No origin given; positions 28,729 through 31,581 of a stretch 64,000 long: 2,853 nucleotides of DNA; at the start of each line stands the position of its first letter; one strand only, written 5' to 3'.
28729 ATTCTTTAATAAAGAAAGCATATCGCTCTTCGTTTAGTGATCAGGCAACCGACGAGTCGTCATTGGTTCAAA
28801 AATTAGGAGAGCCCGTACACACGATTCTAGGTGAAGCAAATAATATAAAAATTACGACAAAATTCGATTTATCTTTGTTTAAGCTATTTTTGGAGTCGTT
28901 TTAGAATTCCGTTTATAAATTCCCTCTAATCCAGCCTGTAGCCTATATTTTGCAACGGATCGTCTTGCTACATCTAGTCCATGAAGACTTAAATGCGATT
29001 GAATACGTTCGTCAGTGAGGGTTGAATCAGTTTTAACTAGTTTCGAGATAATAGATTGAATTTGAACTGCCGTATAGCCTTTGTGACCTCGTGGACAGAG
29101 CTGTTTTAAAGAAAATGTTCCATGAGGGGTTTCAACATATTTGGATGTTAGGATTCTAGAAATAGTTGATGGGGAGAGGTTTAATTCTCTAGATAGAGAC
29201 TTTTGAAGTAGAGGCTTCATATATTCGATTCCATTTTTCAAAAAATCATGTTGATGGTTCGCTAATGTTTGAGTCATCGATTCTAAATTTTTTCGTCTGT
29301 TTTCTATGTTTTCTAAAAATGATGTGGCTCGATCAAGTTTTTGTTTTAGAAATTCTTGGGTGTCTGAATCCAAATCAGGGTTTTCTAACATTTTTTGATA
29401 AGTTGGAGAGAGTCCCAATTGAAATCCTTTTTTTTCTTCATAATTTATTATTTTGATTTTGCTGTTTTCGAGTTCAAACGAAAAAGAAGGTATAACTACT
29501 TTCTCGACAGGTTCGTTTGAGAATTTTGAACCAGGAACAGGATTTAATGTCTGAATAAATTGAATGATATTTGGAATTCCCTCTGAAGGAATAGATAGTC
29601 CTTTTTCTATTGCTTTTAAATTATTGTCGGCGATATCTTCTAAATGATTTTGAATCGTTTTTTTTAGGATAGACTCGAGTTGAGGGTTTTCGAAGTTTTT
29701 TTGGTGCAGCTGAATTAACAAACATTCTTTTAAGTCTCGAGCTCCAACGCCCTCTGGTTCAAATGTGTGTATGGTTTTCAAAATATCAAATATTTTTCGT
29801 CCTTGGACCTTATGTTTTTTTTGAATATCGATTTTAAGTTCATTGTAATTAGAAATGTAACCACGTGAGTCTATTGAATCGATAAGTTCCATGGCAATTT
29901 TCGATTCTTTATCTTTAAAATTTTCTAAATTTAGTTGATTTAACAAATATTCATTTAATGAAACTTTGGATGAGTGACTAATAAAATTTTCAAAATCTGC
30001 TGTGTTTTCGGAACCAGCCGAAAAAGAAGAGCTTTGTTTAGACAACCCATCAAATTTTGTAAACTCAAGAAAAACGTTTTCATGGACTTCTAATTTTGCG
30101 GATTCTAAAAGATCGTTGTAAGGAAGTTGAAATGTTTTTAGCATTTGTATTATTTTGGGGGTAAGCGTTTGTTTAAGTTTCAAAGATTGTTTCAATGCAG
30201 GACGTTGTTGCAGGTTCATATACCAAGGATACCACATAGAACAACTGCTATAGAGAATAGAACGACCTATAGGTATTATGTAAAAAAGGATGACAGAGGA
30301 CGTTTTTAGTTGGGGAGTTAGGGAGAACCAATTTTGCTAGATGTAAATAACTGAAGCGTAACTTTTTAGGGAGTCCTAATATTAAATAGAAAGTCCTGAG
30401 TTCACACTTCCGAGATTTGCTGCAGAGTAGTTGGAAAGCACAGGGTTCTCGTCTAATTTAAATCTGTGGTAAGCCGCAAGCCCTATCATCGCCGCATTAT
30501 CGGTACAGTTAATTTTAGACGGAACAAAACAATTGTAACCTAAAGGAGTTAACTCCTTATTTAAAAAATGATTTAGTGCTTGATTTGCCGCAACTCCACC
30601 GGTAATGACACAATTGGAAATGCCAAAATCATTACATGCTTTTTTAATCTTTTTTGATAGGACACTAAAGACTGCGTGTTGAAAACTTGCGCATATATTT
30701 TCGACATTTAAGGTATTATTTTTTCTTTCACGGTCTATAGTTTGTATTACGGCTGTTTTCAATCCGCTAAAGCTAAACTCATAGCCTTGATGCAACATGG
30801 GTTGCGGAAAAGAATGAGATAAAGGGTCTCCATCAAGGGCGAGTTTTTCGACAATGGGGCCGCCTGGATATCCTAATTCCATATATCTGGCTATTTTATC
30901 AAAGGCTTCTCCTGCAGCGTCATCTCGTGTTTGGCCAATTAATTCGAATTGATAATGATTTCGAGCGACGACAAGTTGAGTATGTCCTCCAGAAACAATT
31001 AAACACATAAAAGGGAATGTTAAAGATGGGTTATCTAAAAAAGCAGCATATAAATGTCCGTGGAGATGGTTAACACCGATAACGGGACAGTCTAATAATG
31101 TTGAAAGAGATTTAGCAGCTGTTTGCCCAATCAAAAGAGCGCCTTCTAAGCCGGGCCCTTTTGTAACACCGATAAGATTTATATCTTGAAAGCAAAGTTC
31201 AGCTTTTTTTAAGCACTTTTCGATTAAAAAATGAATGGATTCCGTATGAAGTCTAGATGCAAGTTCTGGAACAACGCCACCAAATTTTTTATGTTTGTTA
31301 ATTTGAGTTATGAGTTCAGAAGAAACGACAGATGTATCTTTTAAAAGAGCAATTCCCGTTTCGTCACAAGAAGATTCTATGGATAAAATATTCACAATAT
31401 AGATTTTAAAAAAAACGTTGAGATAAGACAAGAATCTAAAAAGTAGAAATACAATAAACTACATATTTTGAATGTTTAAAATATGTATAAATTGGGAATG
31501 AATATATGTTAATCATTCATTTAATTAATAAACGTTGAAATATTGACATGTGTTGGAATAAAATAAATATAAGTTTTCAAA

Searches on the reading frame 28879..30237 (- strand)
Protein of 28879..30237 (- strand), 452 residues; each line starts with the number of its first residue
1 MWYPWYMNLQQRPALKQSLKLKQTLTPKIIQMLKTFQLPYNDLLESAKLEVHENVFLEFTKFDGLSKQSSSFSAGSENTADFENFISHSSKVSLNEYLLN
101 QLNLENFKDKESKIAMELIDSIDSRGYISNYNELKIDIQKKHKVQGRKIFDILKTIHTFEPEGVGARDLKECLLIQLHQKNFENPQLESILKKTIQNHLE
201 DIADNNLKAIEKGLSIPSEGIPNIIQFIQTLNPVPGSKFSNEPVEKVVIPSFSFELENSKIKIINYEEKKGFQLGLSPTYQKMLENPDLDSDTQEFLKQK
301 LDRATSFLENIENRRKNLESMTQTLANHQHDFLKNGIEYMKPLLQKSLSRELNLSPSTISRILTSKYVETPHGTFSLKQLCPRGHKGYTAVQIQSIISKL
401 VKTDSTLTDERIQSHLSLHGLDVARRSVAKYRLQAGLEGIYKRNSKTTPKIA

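Call 12: search_protein_families(library=pfam, proteins=[window:28879-30237:-], max_evalue=0.001)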
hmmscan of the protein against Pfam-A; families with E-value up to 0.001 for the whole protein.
window:28879-30237:- (452 aa): 3 families
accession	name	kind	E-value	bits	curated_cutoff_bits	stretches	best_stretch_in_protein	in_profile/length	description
PF04963.19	Sigma54_CBD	-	2.3e-42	145.3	22.9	1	88-278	6-183/185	Sigma-54 factor, core binding domain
PF04552.19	Sigma54_DBD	-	6e-31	107.8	22.8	1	295-442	2-157/160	Sigma-54, DNA binding domain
PF00309.25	Sigma54_AID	-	2.3e-05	24.6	23.8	1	15-58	2-45/46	Sigma-54 factor, Activator interacting domain (AID)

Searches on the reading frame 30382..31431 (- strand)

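Call 12: search_protein_families(library=pfam, proteins=[window:30382-31431:-], max_evalue=0.001)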
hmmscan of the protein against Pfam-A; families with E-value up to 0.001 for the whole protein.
window:30382-31431:- (349 aa): 3 families
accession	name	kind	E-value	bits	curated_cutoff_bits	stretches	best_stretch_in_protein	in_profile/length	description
PF00814.31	TsaD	-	2.8e-89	299.8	24.8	1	35-317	2-263/264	tRNA N6-adenosine threonylcarbamoyltransferase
PF22521.2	HypF_C_2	-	1.1e-08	35.6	27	1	235-313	158-236/241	Carbamoyltransferase, Kae1-like Domain, second subdomain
PF02543.21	Carbam_trans_N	-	0.0001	22.3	24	1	178-292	207-322/346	Carbamoyltransferase N-terminus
